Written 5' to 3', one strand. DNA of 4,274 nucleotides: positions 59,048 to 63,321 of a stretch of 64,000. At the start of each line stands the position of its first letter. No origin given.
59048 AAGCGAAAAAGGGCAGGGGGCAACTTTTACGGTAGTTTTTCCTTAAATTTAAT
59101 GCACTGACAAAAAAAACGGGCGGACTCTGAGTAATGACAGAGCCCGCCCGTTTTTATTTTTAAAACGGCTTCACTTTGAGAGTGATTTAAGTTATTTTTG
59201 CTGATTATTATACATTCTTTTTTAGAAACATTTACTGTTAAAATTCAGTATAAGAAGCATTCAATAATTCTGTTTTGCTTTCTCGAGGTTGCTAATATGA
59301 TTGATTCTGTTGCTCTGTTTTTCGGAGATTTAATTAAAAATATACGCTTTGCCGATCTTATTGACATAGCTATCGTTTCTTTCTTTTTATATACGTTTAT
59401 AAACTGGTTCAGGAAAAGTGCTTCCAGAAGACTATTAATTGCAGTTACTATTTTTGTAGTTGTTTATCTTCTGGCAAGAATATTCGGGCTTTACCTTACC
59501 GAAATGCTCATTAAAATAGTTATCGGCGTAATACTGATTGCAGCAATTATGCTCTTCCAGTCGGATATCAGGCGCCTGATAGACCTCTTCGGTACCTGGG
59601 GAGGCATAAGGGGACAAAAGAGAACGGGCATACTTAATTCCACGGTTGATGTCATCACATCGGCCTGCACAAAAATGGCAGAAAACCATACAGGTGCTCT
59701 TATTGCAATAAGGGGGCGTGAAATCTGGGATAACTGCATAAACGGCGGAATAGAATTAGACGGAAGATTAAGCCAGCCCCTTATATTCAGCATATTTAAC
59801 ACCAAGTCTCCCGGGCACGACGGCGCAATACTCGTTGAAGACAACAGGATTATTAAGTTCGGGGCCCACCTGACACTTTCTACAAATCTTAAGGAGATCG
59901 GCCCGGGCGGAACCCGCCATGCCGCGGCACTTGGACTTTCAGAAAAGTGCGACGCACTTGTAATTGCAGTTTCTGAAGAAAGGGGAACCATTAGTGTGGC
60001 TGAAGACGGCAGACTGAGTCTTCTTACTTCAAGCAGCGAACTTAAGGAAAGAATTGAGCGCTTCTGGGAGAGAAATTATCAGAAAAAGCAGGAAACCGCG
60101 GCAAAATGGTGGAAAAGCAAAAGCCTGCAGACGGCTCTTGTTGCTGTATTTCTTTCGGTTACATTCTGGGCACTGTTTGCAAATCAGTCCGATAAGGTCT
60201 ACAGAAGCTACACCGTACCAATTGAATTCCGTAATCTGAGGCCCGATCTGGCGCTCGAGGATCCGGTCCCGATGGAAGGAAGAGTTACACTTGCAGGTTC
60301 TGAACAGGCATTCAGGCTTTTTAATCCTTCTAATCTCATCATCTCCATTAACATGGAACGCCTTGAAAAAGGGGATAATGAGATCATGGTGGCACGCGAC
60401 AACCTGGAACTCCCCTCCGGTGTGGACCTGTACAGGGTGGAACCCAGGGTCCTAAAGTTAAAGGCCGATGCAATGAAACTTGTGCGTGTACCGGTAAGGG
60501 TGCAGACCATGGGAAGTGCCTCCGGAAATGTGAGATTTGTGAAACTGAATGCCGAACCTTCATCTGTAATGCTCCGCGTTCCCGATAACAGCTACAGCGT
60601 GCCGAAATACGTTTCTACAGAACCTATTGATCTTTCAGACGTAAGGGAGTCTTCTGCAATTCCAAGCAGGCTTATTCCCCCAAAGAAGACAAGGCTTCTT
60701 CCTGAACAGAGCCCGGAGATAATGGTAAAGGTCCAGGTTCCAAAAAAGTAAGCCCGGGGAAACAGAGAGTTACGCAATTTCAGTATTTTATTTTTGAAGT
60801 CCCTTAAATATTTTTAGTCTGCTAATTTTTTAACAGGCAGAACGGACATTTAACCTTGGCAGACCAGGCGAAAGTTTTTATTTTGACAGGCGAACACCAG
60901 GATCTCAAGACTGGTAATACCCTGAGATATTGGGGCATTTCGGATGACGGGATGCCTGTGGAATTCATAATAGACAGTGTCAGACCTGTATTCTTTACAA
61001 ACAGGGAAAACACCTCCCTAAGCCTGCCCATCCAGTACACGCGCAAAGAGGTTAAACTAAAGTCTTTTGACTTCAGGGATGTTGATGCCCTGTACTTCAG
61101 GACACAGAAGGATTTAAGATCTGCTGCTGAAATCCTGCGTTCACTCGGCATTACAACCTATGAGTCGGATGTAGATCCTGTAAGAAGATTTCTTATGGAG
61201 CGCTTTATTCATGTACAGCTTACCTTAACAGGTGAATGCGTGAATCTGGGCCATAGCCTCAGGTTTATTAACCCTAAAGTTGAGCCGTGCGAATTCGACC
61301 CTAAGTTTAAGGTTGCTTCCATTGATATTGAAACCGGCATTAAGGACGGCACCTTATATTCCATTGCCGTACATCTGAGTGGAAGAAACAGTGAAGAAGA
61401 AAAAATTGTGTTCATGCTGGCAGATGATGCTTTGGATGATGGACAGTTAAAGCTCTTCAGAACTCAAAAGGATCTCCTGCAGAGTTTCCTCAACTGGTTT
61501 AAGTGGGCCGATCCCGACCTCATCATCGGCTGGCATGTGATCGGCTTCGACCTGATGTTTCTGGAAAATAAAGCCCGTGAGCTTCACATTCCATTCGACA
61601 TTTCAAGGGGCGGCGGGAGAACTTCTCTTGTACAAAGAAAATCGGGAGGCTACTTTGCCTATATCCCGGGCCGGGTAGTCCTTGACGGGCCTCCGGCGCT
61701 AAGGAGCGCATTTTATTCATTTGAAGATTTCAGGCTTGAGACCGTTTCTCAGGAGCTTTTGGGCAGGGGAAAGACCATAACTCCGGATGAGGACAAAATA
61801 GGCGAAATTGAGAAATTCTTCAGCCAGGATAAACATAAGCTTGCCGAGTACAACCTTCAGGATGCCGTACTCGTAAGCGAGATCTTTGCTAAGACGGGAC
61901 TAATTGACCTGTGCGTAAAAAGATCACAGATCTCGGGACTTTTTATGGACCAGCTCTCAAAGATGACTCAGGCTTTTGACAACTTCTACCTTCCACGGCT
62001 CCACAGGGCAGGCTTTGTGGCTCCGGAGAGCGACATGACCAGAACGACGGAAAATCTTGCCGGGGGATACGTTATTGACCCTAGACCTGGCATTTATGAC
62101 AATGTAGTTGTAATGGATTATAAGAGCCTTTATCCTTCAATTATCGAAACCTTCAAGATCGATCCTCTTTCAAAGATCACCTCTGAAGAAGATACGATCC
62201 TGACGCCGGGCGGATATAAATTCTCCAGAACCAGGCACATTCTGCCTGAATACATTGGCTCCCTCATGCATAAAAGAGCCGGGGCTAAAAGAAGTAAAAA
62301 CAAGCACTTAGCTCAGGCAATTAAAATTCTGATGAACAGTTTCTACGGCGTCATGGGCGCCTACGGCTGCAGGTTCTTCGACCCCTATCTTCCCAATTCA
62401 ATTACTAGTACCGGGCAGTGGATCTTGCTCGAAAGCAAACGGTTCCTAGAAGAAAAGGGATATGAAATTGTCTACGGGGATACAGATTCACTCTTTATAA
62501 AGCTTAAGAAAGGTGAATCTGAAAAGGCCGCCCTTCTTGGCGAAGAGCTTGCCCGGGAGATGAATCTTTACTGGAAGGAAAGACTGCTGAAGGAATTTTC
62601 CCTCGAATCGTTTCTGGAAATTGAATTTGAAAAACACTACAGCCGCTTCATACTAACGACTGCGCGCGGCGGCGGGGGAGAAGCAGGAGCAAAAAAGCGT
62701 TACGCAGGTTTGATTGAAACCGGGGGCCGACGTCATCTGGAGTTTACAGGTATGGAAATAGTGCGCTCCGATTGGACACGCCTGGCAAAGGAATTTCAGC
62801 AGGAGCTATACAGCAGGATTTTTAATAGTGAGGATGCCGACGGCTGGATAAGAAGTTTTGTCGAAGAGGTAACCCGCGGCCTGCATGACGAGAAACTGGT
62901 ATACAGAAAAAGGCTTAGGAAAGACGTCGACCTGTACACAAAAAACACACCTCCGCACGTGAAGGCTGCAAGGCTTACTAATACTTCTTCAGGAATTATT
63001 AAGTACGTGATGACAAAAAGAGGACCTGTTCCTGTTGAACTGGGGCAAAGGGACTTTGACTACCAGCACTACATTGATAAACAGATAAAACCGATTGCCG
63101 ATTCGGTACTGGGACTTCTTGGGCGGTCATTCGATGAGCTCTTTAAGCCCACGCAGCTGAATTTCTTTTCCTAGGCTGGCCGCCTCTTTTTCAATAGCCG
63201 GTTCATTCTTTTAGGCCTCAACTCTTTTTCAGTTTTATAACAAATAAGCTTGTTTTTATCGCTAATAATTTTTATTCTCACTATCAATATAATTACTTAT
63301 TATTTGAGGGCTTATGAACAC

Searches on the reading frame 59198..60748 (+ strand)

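Call 94: search_protein_families(library=pfam, proteins=[window:59198-60748:+], max_evalue=0.00001)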
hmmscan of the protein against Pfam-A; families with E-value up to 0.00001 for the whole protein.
window:59198-60748:+ (517 aa): 3 families
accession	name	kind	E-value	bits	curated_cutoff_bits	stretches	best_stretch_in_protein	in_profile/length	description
PF02457.21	DAC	-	2.9e-34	117.7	27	1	155-272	2-118/119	DisA bacterial checkpoint controller nucleotide-binding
PF07949.17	YbbR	-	4.4e-08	33.8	22.3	0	431-497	1-68/81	YbbR-like protein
PF19293.4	CdaA_N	-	1.7e-07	31.8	23.8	1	48-124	4-81/81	CdaA N-terminal transmembrane domain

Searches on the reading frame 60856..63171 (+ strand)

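Call 94: search_protein_families(library=pfam, proteins=[window:60856-63171:+], max_evalue=0.00001)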
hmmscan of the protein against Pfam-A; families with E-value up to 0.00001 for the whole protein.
window:60856-63171:+ (772 aa): 3 families
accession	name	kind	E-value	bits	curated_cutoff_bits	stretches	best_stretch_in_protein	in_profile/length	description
PF00136.26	DNA_pol_B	-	1.2e-40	140.1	23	1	379-709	20-390/453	DNA polymerase family B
PF03104.25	DNA_pol_B_exo1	-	1.7e-13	51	23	1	100-278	2-224/242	DNA polymerase family B, exonuclease domain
PF03175.18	DNA_pol_B_2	-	1.8e-09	37.5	25.8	1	452-498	338-384/468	DNA polymerase type B, organellar and viral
